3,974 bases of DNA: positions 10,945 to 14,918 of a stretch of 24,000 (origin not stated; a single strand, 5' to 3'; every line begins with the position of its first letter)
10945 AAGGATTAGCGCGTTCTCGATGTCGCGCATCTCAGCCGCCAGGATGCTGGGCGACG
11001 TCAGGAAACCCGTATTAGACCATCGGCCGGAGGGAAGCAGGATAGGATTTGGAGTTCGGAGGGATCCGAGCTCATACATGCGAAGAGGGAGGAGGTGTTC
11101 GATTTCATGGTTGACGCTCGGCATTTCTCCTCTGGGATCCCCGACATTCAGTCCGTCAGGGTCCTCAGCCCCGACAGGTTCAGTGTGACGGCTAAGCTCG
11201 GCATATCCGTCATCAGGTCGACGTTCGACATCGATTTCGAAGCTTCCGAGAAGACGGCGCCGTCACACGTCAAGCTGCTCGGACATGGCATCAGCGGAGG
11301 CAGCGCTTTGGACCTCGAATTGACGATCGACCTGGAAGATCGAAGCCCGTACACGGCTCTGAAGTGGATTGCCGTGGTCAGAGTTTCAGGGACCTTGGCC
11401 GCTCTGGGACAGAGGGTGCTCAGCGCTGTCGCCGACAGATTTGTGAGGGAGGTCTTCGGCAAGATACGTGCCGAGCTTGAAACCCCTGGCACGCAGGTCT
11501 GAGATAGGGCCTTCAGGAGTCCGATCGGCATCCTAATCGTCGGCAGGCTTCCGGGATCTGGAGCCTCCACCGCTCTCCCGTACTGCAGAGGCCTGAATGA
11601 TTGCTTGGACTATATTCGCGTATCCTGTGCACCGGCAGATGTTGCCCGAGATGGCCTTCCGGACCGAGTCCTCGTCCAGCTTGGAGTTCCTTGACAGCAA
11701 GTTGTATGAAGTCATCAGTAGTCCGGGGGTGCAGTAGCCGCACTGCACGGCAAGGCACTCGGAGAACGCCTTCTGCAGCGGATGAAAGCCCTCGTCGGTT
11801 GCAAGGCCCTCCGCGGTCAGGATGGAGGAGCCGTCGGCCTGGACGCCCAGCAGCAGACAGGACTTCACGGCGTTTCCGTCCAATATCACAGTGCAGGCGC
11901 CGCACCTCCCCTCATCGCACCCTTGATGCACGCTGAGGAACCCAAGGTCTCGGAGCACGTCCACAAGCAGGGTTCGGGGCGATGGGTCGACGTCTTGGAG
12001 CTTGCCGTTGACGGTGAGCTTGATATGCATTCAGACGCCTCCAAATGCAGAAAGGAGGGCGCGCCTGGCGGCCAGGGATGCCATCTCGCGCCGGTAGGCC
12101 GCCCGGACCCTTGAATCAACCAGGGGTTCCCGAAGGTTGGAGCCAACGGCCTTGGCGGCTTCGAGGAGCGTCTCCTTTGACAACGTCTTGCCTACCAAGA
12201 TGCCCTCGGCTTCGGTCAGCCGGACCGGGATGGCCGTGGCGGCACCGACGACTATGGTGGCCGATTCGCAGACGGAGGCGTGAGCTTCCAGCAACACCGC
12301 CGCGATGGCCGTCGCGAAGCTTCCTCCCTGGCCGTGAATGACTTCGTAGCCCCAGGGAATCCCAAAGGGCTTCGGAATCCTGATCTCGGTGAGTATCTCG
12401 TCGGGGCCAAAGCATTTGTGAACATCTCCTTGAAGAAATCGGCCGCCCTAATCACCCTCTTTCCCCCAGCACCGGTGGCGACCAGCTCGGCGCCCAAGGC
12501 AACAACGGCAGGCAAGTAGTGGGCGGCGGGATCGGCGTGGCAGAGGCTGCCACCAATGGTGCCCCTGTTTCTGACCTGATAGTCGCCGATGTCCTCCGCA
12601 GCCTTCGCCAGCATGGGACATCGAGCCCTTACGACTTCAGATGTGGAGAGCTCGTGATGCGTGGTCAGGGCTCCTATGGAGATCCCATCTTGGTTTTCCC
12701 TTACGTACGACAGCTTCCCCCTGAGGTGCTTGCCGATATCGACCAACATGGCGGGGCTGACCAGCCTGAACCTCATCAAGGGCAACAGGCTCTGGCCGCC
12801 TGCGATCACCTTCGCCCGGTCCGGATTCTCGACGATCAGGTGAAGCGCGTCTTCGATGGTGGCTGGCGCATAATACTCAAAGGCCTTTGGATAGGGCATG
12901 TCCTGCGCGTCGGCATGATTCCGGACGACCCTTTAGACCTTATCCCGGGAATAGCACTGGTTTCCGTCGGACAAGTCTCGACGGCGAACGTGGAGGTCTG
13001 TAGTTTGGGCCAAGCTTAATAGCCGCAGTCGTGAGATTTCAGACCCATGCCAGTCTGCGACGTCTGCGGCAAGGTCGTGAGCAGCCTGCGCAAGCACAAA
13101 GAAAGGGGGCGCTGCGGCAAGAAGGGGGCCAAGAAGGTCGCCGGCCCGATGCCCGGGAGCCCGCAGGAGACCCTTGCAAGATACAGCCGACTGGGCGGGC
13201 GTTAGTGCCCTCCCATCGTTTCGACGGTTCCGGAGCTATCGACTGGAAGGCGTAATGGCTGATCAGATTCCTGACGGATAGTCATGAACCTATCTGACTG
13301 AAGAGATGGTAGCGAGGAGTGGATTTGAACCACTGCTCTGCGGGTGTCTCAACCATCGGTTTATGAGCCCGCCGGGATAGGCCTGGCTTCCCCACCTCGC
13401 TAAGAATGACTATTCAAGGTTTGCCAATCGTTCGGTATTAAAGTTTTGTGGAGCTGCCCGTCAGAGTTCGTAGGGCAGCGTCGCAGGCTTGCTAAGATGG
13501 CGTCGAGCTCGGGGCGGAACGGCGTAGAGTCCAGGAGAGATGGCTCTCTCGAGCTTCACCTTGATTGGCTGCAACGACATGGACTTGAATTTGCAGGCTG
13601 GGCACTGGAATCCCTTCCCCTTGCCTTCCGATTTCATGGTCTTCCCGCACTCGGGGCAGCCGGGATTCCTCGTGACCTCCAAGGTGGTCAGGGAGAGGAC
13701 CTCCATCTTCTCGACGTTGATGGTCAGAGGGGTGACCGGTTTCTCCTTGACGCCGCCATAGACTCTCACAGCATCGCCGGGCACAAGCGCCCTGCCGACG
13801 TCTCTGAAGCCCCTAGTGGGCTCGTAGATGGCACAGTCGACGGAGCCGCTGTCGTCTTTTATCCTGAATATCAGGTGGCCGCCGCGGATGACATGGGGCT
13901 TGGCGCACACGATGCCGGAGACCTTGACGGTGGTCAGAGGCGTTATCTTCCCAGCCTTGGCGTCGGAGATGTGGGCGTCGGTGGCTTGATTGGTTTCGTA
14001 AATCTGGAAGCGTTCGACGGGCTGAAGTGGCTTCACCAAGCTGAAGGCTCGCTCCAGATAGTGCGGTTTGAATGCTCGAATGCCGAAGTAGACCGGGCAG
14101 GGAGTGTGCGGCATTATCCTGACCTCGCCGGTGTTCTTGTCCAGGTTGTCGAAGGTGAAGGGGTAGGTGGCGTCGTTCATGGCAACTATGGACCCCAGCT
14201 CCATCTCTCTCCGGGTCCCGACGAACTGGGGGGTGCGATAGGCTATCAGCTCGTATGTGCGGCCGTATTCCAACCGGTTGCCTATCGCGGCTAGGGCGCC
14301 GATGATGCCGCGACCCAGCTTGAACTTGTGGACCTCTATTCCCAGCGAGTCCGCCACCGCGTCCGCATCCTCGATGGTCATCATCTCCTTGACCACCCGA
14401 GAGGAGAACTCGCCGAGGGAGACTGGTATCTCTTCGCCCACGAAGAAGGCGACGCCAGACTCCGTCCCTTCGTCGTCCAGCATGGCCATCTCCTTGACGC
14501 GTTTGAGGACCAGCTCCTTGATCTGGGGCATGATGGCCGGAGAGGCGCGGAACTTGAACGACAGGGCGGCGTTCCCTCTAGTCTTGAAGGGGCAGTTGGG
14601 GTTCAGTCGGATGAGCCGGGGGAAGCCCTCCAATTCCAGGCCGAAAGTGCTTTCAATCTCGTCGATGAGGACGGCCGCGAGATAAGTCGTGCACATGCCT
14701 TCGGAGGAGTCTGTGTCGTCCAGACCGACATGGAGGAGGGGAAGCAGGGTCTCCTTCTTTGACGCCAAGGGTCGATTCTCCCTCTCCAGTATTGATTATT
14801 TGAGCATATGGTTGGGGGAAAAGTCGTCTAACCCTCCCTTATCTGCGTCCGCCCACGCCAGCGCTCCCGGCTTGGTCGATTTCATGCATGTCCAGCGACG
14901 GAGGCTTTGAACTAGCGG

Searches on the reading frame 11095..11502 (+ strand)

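Call 86: search_protein_families(library=pfam, proteins=[window:11095-11502:+], max_evalue=0.001)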
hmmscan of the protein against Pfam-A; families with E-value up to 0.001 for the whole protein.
window:11095-11502:+ (135 aa): 1 family
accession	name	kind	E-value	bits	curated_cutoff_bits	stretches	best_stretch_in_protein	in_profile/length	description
PF06240.19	COXG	-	9.6e-16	58.2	22.2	1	2-128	13-139/140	Carbon monoxide dehydrogenase subunit G (CoxG)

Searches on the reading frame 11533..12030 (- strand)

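Call 10: search_protein_families(library=pfam, proteins=[window:11533-12030:-], max_evalue=0.01)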
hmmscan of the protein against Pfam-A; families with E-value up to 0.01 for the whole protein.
window:11533-12030:- (165 aa): 3 families
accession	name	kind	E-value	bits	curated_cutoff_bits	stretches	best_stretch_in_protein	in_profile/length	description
PF01799.25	Fer2_2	-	4.1e-30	104.2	30.3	1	72-144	1-74/75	[2Fe-2S] binding domain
PF00111.32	Fer2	-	6.2e-09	36.1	21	1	6-57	2-54/77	2Fe-2S iron-sulfur cluster binding domain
PF13085.11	Fer2_3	-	0.0024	18.3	27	1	32-62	46-76/107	2Fe-2S iron-sulfur cluster binding domain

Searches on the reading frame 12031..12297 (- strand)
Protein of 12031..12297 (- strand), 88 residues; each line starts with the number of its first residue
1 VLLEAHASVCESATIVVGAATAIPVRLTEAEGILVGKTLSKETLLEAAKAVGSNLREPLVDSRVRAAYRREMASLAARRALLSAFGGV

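Call 86: search_protein_families(library=pfam, proteins=[window:12031-12297:-], max_evalue=0.001)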
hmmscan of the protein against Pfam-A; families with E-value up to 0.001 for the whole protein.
window:12031-12297:- (88 aa): 1 family
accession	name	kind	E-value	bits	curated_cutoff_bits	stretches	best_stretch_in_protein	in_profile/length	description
PF03450.22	CO_deh_flav_C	-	1e-13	51.7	25.5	1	2-83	21-101/102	CO dehydrogenase flavoprotein C-terminal domain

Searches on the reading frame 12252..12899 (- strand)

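Call 10: search_protein_families(library=pfam, proteins=[window:12252-12899:-], max_evalue=0.01)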
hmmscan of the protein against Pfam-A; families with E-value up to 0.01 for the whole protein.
window:12252-12899:- (215 aa): 1 family
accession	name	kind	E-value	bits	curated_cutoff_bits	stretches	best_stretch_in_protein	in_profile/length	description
PF00941.27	FAD_binding_5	-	2.3e-43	148.4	27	1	6-166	2-158/170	FAD binding domain in molybdopterin dehydrogenase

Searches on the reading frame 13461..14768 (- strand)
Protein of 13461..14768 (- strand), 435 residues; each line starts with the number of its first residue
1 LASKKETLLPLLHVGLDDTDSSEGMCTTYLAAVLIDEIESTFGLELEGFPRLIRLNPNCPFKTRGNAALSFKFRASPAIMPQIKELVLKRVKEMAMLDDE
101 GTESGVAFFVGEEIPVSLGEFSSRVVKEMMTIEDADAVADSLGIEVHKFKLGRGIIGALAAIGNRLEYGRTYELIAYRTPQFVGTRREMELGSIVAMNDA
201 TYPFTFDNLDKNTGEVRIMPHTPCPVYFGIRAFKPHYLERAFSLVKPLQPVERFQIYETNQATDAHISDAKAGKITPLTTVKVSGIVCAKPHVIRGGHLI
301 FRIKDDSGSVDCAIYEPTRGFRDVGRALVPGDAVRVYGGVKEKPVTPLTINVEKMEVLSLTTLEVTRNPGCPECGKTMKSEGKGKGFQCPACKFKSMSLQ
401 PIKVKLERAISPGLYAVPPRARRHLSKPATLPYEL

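Call 10: search_protein_families(library=pfam, proteins=[window:13461-14768:-], max_evalue=0.01)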
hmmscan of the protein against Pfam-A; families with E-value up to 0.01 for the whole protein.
window:13461-14768:- (435 aa): 4 families
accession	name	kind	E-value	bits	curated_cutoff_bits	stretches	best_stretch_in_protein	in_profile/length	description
PF08489.16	TiaS_FLD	-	1.6e-35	122.2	21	1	152-266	1-116/116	TiaS FLD domain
PF22641.2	TiaS_TCKD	-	1.1e-23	84.4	27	1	14-146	2-151/156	TiaS TCKD domain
PF23783.1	Zn_ribbon_TiaS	-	1.8e-14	53.6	27.3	1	368-410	1-41/41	TiaS C-terminal zinc ribbon domain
PF01336.31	tRNA_anti-codon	-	1.3e-09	38.3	27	1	281-358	1-75/75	OB-fold nucleic acid binding domain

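Call 11: find_related_loci(query=window:13461-14768:-, collection=genome_contigs, flank=6000)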
Query window:13461-14768:- (435 aa) in genome_contigs; peptide patterns used: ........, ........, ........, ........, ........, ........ (x = any residue, [..] = any of these).
434 stretches matched a pattern; 24 encode a relative of the query (tblastn E <= 1e-3); 23 distinct loci.
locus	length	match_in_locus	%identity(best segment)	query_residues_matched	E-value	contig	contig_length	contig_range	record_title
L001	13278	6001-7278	80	10-435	0e+0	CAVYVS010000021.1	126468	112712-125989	MAG: uncultured Nitrososphaerota archaeon isolate MFD01476.bin.2.93 genome assembly, contig: contig_61062, whole genome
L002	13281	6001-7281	78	9-435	0e+0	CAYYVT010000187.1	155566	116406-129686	MAG TPA_asm: uncultured Nitrososphaerales archaeon isolate SRP140028_co1_191 genome assembly, contig: k141_2654445, whol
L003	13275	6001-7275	80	11-435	0e+0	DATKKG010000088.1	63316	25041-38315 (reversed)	MAG TPA_asm: Conexivisphaerales archaeon isolate SMAG_U14651 k141_1564873, whole genome shotgun sequence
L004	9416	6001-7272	53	11-435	5e-153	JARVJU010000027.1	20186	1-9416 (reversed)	MAG: Nitrososphaeria archaeon isolate DRTY1_bin.15 NODE_27_length_20186_cov_3.617279, whole genome shotgun sequence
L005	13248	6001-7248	48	8-428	5e-122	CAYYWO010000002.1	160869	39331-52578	MAG TPA_asm: Candidatus Hadarchaeota archaeon isolate binchicken_co409_107 genome assembly, contig: NODE_2_length_160869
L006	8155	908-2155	48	11-431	1e-121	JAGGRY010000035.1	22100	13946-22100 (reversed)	MAG: Thaumarchaeota archaeon isolate AUK008 PB_MANV_008_c_000000000084, whole genome shotgun sequence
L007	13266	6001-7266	46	4-431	2e-118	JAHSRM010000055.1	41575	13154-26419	MAG: Candidatus Benthortus lauensis isolate T2-175 k151_10496, whole genome shotgun sequence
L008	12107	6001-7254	46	8-431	5e-117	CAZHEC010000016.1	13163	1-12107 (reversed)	MAG TPA_asm: uncultured Nitrososphaeria archaeon isolate SRP163575_co2_204 genome assembly, contig: NODE_6009_length_131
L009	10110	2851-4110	46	11-435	3e-116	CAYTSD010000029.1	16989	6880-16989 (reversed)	MAG TPA_asm: uncultured Nitrososphaeria archaeon isolate binchicken_co80_166 genome assembly, contig: NODE_867_length_16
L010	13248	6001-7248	48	11-431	2e-115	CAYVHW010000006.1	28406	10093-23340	MAG TPA_asm: uncultured Nitrososphaeria archaeon isolate binchicken_co6_540 genome assembly, contig: NODE_1341_length_28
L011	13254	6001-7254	44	11-431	2e-110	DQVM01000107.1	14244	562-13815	MAG TPA_asm: Candidatus Caldarchaeum subterraneum isolate SZUA-1515 k95_86699, whole genome shotgun sequence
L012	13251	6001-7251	43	12-431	2e-110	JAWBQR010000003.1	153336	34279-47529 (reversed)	MAG: Nitrososphaerota archaeon isolate JZ-1_201705_bins_35 JZ-1_201705_bins_35_scaffold_3, whole genome shotgun sequence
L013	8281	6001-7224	44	8-428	2e-103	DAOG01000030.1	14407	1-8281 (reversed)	MAG TPA_asm: Methanosaeta sp. UBA204 UBA204_contig_58628, whole genome shotgun sequence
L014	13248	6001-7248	43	12-431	5e-101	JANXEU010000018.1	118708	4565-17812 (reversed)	MAG: Candidatus Calditenuaceae archaeon isolate SKYB91 k141_321425, whole genome shotgun sequence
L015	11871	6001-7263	42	8-433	6e-101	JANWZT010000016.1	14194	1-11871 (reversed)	MAG: Candidatus Caldarchaeum sp. isolate SKYG24 NODE_16_length_14194_cov_3.129206, whole genome shotgun sequence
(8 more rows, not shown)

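Call 19: find_encoding_contigs(protein=window:13461-14768:-, flank=10000, max_places=10)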
Protein window:13461-14768:- (435 aa): no gene with exactly this product is on record in the collection.

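Call 39: find_homologous_proteins(query=window:13461-14768:-, max_evalue=1e-100)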
Query window:13461-14768:- (435 aa): 1425 proteins with E <= 1e-100 among 8000 candidates; the best 120 are listed.
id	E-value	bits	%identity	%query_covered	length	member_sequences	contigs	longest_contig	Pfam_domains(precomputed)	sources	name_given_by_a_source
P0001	1.0e-291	985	100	100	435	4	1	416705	PF22641.3,PF01336.32,PF23783.2,PF08489.17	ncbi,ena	-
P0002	1.7e-273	925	93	100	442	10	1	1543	PF22641.3,PF01336.32,PF23783.2,PF08489.17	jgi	jgi:tRNA(Ile2)-agmatinylcytidine synthase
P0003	1.7e-267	906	91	100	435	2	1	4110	PF22641.3,PF01336.32,PF23783.2,PF08489.17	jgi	jgi:tRNA(Ile2)-agmatinylcytidine synthase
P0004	7.5e-263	890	90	100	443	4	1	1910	PF22641.3,PF01336.32,PF23783.2,PF08489.17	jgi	jgi:tRNA(Ile2)-agmatinylcytidine synthase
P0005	6.2e-257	871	87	100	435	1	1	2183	PF22641.3,PF01336.32,PF23783.2,PF08489.17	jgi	jgi:tRNA(Ile2)-agmatinylcytidine synthase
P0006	1.7e-255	866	87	100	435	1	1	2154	PF22641.3,PF01336.32,PF23783.2,PF08489.17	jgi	jgi:tRNA(Ile2)-agmatinylcytidine synthase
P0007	5.7e-242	821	83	100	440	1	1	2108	PF22641.3,PF01336.32,PF23783.2,PF08489.17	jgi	jgi:tRNA(Ile2)-agmatinylcytidine synthase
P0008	3.7e-240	815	82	98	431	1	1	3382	PF22641.3,PF01336.32,PF23783.2,PF08489.17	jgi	jgi:tRNA(Ile2)-agmatinylcytidine synthase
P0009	3.9e-239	812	81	100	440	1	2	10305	PF22641.3,PF01336.32,PF23783.2,PF08489.17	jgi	jgi:tRNA(Ile2)-agmatinylcytidine synthase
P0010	2.2e-233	793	82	98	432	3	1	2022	PF22641.3,PF01336.32,PF23783.2,PF08489.17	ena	-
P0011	3.9e-232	789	80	98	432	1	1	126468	PF22641.3,PF01336.32,PF23783.2,PF08489.17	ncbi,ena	-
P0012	1.5e-230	784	81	98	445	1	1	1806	PF22641.3,PF01336.32,PF23783.2,PF08489.17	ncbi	-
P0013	1.1e-229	781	78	98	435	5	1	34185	PF22641.3,PF01336.32,PF23783.2,PF08489.17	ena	-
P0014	2.2e-229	780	80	98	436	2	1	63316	PF22641.3,PF01336.32,PF23783.2,PF08489.17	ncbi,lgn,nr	ncbi:MAG TPA: tRNA(Ile)(2)-agmatinylcytidine synthase [Conexivisphaerales archaeon]|nr:tRNA(Ile)(2)-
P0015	8.9e-228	775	79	98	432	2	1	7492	PF22641.3,PF01336.32,PF23783.2,PF08489.17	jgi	jgi:tRNA(Ile2)-agmatinylcytidine synthase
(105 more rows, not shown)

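Call 40: find_encoding_contigs(protein=P0003, flank=4000, max_places=4)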
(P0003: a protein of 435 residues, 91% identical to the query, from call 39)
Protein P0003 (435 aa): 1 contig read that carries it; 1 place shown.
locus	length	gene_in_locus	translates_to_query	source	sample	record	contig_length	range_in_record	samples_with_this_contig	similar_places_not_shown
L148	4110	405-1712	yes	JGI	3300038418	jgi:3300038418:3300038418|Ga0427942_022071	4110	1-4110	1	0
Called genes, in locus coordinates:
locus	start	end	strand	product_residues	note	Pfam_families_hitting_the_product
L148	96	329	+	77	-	PF01037:AsnC_trans_reg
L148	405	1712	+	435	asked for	PF22641:TiaS_TCKD, PF08489:TiaS_FLD, PF01336:tRNA_anti-codon, PF23783:Zn_ribbon_TiaS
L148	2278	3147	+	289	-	PF00941:FAD_binding_5, PF03450:CO_deh_flav_C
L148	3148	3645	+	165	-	PF00111:Fer2, PF01799:Fer2_2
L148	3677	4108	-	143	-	?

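Call 41: find_encoding_contigs(protein=P0002, flank=4000, max_places=4)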
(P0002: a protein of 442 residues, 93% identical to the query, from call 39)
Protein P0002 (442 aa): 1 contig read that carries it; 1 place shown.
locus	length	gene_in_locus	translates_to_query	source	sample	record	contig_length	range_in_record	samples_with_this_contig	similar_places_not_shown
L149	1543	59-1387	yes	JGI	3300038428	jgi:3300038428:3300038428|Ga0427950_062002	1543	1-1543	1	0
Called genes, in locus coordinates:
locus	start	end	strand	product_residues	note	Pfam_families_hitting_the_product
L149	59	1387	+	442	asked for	PF22641:TiaS_TCKD, PF08489:TiaS_FLD, PF01336:tRNA_anti-codon, PF23783:Zn_ribbon_TiaS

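Call 42: find_encoding_contigs(protein=P0004, flank=4000, max_places=4)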
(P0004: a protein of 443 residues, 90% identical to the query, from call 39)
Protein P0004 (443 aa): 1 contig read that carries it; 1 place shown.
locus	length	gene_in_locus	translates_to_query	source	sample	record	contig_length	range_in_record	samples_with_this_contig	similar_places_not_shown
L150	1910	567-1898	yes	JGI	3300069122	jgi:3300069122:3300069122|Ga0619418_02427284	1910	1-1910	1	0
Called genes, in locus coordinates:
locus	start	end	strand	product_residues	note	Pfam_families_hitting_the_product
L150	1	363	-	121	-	?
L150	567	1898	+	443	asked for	PF22641:TiaS_TCKD, PF08489:TiaS_FLD, PF01336:tRNA_anti-codon, PF23783:Zn_ribbon_TiaS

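Call 44: find_encoding_contigs(protein=P0005, flank=4000, max_places=4)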
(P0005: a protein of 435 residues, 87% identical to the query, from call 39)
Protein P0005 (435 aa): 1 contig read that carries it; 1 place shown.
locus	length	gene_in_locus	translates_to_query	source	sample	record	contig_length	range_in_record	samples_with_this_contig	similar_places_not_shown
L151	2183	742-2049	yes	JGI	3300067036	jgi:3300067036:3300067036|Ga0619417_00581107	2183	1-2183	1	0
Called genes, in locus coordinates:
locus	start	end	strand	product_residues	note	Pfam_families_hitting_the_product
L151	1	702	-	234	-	?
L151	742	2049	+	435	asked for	PF22641:TiaS_TCKD, PF08489:TiaS_FLD, PF01336:tRNA_anti-codon, PF23783:Zn_ribbon_TiaS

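Call 45: find_encoding_contigs(protein=P0006, flank=4000, max_places=4)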
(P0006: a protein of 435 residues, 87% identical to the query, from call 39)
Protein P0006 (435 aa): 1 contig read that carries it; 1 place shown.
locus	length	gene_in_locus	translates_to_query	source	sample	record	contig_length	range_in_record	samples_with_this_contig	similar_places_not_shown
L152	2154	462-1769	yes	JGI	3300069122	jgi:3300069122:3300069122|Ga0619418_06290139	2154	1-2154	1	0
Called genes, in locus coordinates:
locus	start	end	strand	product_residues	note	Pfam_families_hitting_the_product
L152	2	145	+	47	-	?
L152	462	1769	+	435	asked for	PF22641:TiaS_TCKD, PF08489:TiaS_FLD, PF01336:tRNA_anti-codon, PF23783:Zn_ribbon_TiaS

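Call 55: find_encoding_contigs(protein=P0009, flank=8000, max_places=4)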
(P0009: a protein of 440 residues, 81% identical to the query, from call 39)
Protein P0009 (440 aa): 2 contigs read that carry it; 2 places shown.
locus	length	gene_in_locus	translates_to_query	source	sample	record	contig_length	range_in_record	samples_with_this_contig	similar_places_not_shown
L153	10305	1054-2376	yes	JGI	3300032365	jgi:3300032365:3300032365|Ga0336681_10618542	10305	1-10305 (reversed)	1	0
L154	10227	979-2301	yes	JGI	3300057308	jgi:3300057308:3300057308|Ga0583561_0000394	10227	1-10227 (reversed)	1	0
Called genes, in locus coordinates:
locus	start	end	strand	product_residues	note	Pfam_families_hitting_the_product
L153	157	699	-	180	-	PF04068:Fer4_RLI (weak), PF04034:Ribo_biogen_C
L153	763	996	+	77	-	PF01037:AsnC_trans_reg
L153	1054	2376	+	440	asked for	PF22641:TiaS_TCKD, PF08489:TiaS_FLD, PF01336:tRNA_anti-codon, PF23783:Zn_ribbon_TiaS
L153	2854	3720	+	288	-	PF00941:FAD_binding_5, PF03450:CO_deh_flav_C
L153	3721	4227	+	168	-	PF00111:Fer2, PF01799:Fer2_2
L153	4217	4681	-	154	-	PF06240:COXG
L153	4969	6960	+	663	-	PF01315:Ald_Xan_dh_C, PF02738:MoCoBD_1, PF20256:MoCoBD_2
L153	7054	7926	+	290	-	PF04389:Peptidase_M28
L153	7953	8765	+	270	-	PF10086:YhfC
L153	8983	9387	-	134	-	-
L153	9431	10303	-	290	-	PF05014:Nuc_deoxyrib_tr (faint)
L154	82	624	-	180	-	PF04068:Fer4_RLI (weak), PF04034:Ribo_biogen_C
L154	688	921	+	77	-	PF01037:AsnC_trans_reg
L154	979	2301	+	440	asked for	PF22641:TiaS_TCKD, PF08489:TiaS_FLD, PF01336:tRNA_anti-codon, PF23783:Zn_ribbon_TiaS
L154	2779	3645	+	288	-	PF00941:FAD_binding_5, PF03450:CO_deh_flav_C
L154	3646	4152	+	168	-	PF00111:Fer2, PF01799:Fer2_2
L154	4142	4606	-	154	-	PF06240:COXG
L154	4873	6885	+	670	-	PF01315:Ald_Xan_dh_C, PF02738:MoCoBD_1, PF20256:MoCoBD_2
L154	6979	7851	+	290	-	PF04389:Peptidase_M28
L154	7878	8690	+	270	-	PF10086:YhfC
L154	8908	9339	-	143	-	-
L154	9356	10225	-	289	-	?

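Call 56: find_encoding_contigs(protein=P0008, flank=4000, max_places=4)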
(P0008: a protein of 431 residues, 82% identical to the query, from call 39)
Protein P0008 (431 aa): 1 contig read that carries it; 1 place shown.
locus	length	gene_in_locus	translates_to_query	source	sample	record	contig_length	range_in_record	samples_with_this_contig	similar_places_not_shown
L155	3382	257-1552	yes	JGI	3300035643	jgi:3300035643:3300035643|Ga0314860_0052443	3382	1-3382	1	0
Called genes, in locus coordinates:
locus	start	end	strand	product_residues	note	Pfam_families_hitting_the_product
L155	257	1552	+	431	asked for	PF22641:TiaS_TCKD, PF08489:TiaS_FLD, PF01336:tRNA_anti-codon, PF23783:Zn_ribbon_TiaS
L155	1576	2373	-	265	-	PF01609:DDE_Tnp_1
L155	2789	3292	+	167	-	-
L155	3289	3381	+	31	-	?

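Call 67: find_encoding_contigs(protein=P0001, flank=10000, max_places=6)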
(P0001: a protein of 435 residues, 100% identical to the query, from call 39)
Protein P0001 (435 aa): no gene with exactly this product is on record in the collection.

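Call 87: list_cluster_members(proteins=[P0001])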
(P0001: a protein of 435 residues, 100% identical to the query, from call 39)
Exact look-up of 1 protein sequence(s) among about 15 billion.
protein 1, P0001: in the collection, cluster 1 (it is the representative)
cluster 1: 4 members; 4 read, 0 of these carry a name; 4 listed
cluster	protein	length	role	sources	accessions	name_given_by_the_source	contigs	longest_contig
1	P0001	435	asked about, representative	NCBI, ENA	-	-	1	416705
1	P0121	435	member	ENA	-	-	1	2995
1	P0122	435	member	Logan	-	-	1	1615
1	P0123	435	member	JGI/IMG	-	-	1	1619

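Call 88: find_encoding_contigs(protein=P0121, flank=3000, max_places=4)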
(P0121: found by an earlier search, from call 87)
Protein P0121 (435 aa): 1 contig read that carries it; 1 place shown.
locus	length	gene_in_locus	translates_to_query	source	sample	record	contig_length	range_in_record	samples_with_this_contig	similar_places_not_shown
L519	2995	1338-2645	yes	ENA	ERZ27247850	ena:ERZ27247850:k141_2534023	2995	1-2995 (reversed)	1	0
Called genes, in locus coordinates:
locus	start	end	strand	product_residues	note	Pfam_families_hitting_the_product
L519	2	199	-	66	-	?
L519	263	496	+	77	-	PF01037:AsnC_trans_reg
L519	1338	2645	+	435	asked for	PF22641:TiaS_TCKD, PF08489:TiaS_FLD, PF01336:tRNA_anti-codon, PF23783:Zn_ribbon_TiaS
